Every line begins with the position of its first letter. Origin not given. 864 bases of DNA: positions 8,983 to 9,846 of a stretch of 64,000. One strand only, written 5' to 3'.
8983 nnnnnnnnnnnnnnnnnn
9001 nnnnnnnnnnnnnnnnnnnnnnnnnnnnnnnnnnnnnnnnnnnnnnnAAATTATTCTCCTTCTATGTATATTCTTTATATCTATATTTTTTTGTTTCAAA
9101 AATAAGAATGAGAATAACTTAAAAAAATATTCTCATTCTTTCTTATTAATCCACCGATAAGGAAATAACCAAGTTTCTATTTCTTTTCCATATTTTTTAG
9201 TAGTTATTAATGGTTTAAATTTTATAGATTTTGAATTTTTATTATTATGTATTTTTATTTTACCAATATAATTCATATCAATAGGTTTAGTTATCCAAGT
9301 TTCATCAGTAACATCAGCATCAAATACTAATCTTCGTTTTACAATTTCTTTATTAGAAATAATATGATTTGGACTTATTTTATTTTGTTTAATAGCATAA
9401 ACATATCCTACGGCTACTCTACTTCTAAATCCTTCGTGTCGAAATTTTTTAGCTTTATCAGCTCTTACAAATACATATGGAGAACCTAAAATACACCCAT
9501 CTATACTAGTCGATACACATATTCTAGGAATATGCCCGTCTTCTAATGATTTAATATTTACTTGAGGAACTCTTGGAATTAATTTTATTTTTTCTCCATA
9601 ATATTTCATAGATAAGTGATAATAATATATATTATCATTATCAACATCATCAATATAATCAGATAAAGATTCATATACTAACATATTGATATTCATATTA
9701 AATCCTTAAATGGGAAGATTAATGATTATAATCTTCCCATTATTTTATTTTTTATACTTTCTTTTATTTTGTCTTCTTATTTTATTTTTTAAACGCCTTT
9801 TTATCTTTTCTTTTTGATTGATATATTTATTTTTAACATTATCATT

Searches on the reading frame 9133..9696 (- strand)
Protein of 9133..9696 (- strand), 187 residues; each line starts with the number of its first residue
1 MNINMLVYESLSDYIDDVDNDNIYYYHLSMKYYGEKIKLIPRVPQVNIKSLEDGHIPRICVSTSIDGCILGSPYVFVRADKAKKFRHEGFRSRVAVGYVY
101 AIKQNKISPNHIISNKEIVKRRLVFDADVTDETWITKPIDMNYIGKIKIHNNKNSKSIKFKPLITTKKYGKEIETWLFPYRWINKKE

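Call 85: search_protein_families(library=phrogs, proteins=[window:9133-9696:-], max_evalue=0.001)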
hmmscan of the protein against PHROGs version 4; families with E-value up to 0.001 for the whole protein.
window:9133-9696:- (187 aa): 3 families
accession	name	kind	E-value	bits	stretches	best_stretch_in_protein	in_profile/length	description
phrog_10766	-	unknown function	2.9e-12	47.5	1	50-172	57-170/186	-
phrog_5043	-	unknown function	1.3e-08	35.9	1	26-135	33-117/207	-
phrog_25542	-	unknown function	0.00021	22.2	0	26-149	2-104/154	-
